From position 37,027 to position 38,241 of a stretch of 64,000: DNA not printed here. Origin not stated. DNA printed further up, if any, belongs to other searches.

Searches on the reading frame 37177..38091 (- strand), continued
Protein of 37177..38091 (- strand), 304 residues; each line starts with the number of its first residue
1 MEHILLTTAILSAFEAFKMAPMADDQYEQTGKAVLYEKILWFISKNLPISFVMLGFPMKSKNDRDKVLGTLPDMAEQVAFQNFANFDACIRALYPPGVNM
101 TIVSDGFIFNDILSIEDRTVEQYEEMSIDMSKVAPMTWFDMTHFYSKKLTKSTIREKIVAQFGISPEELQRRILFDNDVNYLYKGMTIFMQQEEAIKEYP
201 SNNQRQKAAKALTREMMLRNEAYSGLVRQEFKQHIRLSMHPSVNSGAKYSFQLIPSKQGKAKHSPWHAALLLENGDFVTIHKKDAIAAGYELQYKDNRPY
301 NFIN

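Call 27: search_solved_structures(query=window:37177-38091:-, max_evalue=0.01, show_alignments=2)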
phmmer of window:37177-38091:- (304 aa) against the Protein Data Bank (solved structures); distinct sequences matched with E-value up to 0.01: 3.
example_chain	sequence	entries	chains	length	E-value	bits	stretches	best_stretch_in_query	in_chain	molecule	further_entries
9dhm_A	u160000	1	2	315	1.9e-33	119.5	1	27-301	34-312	L-tyrosine/L-tryptophan isonitrile synthase family protein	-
9dh4_A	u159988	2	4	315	2.4e-33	119.1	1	27-301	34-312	L-tyrosine/L-tryptophan isonitrile synthase family protein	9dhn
3e59_A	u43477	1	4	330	7.6e-27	97.8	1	34-300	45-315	Pyoverdine biosynthesis protein PvcA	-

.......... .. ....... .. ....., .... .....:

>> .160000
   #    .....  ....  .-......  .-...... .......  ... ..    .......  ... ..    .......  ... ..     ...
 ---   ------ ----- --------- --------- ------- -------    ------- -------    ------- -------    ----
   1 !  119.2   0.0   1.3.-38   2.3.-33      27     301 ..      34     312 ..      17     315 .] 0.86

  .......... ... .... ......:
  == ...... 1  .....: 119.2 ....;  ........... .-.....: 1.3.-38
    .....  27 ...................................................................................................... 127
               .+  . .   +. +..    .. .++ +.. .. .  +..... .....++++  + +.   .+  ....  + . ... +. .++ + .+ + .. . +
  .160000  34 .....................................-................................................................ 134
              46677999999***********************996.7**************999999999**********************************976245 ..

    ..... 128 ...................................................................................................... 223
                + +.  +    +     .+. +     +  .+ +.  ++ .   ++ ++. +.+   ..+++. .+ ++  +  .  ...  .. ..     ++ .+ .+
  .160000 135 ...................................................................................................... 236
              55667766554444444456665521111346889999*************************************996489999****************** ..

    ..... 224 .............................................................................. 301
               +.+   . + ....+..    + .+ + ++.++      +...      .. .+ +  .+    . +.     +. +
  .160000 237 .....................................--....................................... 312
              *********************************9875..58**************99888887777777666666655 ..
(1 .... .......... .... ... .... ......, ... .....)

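Call 33: search_solved_structures(query=A2, max_evalue=10, show_alignments=3)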
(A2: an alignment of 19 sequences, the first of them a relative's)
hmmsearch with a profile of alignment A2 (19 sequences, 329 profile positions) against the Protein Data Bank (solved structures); distinct sequences matched with E-value up to 10: 21.
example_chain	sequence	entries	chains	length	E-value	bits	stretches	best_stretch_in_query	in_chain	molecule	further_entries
9t7v_A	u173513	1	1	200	0.014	17.9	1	110-201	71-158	Cysteine dioxygenase type 1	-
5fdb_A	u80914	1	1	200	0.017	17.5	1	110-202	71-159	Cysteine dioxygenase type 1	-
6bpr_A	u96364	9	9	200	0.019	17.4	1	110-200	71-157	Cysteine dioxygenase type 1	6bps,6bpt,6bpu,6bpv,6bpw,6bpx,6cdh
6bgf_A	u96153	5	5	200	0.019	17.4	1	110-200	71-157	Cysteine dioxygenase type 1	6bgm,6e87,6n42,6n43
4xet_A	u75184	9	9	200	0.021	17.2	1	110-201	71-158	Cysteine dioxygenase type 1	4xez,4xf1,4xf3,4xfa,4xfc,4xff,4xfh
8vl9_D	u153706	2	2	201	0.023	17.1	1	110-200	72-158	Cysteine dioxygenase type 1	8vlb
2ic1_A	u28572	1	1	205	0.024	17.1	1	110-200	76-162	Cysteine dioxygenase type 1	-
4ubh_A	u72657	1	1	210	0.024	17.1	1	110-201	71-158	Cysteine dioxygenase type 1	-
4yyo_A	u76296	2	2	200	0.027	16.9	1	110-200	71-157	Cysteine dioxygenase type 1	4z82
6u1m_A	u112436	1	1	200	0.029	16.8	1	110-199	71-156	Cysteine dioxygenase type 1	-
2b5h_A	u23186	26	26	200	0.031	16.7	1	110-199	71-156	Cysteine dioxygenase type I | Cysteine dioxygenase type 1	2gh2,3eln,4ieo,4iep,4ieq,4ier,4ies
2atf_A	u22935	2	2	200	0.031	16.7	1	110-199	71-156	Cysteine dioxygenase type I | Cysteine dioxygenase type 1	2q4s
6u4s_A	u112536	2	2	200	0.031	16.7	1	110-199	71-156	Cysteine dioxygenase type 1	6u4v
4yni_A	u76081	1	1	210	0.035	16.5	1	110-199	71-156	Cysteine dioxygenase type 1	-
5ezw_A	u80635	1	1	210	0.037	16.4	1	110-199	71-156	Cysteine dioxygenase type 1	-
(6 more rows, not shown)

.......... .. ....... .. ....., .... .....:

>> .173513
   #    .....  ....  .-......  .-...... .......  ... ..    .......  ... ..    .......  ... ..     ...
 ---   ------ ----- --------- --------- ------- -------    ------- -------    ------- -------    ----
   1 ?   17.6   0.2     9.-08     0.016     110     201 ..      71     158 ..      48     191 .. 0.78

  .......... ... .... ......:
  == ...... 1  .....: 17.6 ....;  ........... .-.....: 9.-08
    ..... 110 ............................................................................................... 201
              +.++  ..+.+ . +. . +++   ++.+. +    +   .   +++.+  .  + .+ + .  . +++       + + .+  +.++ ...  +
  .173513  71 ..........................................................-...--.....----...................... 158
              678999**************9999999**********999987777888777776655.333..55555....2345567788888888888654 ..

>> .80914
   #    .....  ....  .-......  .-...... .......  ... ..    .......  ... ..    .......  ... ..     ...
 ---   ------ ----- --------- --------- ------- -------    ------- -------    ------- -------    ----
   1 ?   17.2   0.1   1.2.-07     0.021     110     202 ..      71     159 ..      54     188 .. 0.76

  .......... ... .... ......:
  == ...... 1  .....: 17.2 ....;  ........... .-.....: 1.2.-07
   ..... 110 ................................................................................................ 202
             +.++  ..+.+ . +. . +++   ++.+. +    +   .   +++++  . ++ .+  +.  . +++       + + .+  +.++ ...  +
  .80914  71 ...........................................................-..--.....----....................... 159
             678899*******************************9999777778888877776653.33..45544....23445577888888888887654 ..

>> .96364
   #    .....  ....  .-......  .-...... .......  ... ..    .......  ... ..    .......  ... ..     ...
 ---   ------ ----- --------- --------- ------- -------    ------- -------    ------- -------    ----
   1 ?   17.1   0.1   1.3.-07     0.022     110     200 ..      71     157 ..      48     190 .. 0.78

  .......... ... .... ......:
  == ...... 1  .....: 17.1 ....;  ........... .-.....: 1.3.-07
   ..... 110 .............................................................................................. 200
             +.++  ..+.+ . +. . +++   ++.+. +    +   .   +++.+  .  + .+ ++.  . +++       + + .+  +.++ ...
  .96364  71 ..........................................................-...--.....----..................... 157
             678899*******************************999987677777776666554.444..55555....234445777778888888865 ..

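Call 34: search_protein_families(library=pfam, alignment_id=A2, max_evalue=0.1)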
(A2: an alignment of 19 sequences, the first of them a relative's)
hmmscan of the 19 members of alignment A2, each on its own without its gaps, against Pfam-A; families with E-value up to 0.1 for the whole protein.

A. member 1, L002:8353-9357:+ (334 aa): 1 family
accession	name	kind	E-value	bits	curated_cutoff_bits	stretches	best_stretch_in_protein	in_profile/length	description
PF05995.18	CDO_I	-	6.2e-05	23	23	1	116-209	70-159/170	Cysteine dioxygenase type I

B. families by the number of members that match (of 19 scanned): 8 families
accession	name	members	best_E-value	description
PF05995.18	CDO_I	4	6.2e-05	Cysteine dioxygenase type I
PF07847.18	PCO_ADO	2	0.039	PCO_ADO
PF23576.2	SEN1_barrel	1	0.0061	Helicase SEN1 beta-barrel domain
PF17759.6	tRNA_synthFbeta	1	0.013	Phenylalanyl tRNA synthetase beta chain CLM domain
PF01054.23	MMTV_SAg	1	0.034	Mouse mammary tumour virus superantigen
PF19111.5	DUF5798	1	0.041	Family of unknown function (DUF5798)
PF00717.28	Peptidase_S24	1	0.071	Peptidase S24-like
PF23572.1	GH3_C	1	0.078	GH3 family C-terminal domain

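Call 40: search_protein_families(library=ncbifam, proteins=[window:37177-38091:-, L002:8353-9357:+], max_evalue=0.01)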
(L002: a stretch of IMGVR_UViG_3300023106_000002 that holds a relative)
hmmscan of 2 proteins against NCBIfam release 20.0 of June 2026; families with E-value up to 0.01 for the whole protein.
window:37177-38091:- (304 aa): 1 family
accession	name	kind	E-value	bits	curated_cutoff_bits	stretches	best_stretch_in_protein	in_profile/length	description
NF045653.1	TyIsonSynPvcA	equivalog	1.1e-36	126.4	600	1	28-288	35-299/315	L-tyrosine isonitrile synthase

L002:8353-9357:+ (334 aa): 0 families

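Call 41: search_protein_families(library=padloc, proteins=[window:37177-38091:-, L002:8353-9357:+], max_evalue=0.01)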
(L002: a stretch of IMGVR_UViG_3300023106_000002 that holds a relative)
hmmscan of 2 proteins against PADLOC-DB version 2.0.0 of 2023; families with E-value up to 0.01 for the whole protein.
window:37177-38091:- (304 aa): 0 families

L002:8353-9357:+ (334 aa): 0 families

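Call 62: find_encoding_contigs(protein=P0027, flank=8000, max_places=2)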
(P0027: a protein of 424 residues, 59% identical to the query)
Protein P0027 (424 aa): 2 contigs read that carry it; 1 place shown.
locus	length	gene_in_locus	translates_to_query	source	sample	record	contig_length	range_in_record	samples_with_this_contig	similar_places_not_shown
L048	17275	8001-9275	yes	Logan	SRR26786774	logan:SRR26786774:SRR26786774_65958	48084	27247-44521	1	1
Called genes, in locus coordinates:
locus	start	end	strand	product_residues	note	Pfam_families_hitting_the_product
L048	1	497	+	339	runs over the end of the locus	-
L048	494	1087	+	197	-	-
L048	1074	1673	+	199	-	-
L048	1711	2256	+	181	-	-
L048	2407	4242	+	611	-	-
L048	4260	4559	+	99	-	-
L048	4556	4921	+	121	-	-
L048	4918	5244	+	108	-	-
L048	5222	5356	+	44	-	-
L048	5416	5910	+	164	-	PF05105:Phage_holin_4_1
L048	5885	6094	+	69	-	-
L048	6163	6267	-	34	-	-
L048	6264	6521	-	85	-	-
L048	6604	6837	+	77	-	PF24192:DUF7417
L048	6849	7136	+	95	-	-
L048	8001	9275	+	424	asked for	PF05141:DIT1_PvcA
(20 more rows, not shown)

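Call 63: find_encoding_contigs(protein=P0056, flank=8000, max_places=2)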
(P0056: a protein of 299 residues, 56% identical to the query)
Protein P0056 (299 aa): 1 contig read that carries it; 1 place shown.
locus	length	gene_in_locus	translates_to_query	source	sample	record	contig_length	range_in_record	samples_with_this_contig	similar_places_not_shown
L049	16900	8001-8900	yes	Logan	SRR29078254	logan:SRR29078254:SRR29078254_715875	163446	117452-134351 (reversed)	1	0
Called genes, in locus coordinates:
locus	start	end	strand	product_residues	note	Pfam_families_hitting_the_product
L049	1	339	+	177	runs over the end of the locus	PF20935:DUF6847 (faint)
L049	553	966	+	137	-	-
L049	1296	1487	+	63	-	-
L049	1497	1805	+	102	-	-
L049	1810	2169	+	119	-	-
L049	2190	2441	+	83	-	-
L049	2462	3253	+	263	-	-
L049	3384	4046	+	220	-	-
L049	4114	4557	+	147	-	-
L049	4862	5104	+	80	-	-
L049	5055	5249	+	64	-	-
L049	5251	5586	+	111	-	-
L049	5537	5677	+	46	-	-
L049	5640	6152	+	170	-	PF09643:YopX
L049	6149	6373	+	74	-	-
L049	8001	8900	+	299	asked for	PF05141:DIT1_PvcA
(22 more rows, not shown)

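Call 67: find_related_loci(query=A1, collection=genome_contigs, flank=6000)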
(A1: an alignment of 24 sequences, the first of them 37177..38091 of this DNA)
Query A1 (304 aa) in genome_contigs; peptide patterns used: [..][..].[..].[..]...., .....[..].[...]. (x = any residue, [..] = any of these).
21 stretches matched a pattern; 2 encode a relative of the query (tblastn E <= 1e-3); 2 distinct loci.
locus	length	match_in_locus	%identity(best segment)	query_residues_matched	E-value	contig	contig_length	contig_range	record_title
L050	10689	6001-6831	45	10-293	9e-81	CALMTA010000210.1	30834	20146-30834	MAG TPA_asm: uncultured Neisseriaceae bacterium isolate SRR2107211_bin.77_CONCOCT_v1.1_MAG genome assembly, contig: ERZ7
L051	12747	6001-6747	28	33-291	1e-23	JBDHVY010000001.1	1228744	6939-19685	MAG: Candidatus Dependentiae bacterium isolate AS-MICRO-OLR.1 NODE_2_length_1228744_cov_9.698095, whole genome shotgun s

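Call 68: list_cluster_members(proteins=[P0064, P0057, P0012, P0033, P0114, P0083])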
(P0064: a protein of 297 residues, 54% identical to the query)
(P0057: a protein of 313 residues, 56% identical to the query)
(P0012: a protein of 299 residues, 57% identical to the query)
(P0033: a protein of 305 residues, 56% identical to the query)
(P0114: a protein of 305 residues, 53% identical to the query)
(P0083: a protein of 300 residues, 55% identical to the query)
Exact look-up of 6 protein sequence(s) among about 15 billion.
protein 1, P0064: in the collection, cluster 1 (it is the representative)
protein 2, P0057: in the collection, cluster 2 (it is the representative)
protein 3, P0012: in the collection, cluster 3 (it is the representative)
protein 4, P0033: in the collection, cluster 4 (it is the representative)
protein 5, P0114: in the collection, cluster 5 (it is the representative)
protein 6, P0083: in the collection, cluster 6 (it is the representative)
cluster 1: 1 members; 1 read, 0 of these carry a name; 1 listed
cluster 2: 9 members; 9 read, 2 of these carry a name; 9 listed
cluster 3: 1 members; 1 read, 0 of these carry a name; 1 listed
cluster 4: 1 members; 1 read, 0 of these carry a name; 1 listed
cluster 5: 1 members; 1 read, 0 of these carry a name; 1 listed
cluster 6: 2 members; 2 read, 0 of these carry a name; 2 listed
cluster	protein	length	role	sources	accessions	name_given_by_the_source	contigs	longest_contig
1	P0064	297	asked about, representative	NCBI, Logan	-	-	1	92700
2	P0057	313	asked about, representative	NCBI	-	-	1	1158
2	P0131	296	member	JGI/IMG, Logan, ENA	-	pyoverdine/dityrosine biosynthesis protein Dit1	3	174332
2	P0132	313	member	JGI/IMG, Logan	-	pyoverdine/dityrosine biosynthesis protein Dit1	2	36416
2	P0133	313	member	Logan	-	-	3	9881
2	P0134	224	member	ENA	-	-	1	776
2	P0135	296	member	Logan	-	-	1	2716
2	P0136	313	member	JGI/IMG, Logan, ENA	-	-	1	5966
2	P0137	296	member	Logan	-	-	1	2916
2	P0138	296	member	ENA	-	-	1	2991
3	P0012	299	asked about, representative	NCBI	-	-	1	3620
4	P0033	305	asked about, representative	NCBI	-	-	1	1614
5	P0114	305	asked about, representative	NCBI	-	-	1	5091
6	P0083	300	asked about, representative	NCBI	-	-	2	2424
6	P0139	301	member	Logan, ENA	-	-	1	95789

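Call 90: search_protein_families(library=pfam, alignment_id=A6, max_evalue=0.0001)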
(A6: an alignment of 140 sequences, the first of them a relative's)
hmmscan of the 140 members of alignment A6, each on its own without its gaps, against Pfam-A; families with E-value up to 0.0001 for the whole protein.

A. member 1, L001:5022-5354:+ (110 aa): 0 families

B. families by the number of members that match (of 140 scanned): 38 families (the first 25 are shown)
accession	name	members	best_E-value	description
PF25283.1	DUF7873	2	2.7e-35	Family of unknown function (DUF7873)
PF12684.13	DUF3799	2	1.8e-19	PDDEXK-like domain of unknown function (DUF3799)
PF04542.20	Sigma70_r2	2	2.6e-13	Sigma-70 region 2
PF13392.12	HNH_3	2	2.4e-12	HNH endonuclease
PF08281.18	Sigma70_r4_2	2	2.7e-10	Sigma-70, region 4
PF02342.23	TerD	1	4.3e-53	TerD domain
PF00805.28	Pentapeptide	1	4.7e-29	Pentapeptide repeats (8 copies)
PF13708.11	DUF4942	1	1.8e-24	Domain of unknown function (DUF4942)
PF00623.25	RNA_pol_Rpb1_2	1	2.8e-20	RNA polymerase Rpb1, domain 2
PF01743.26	PolyA_pol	1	5.6e-20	Poly A polymerase head domain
PF22741.1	PTP-NADK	1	1.1e-15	DSP-PTPase phosphatase fused to NAD+ Kinase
PF13599.13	Pentapeptide_4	1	2.5e-15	Pentapeptide repeat region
PF00565.23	SNase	1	6e-14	Staphylococcal nuclease homologue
PF22785.1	Tc-R-P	1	9.8e-14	Polymorphic toxin system, DSP-PTPase phosphatase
PF00702.32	Hydrolase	1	2.8e-12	haloacid dehalogenase-like hydrolase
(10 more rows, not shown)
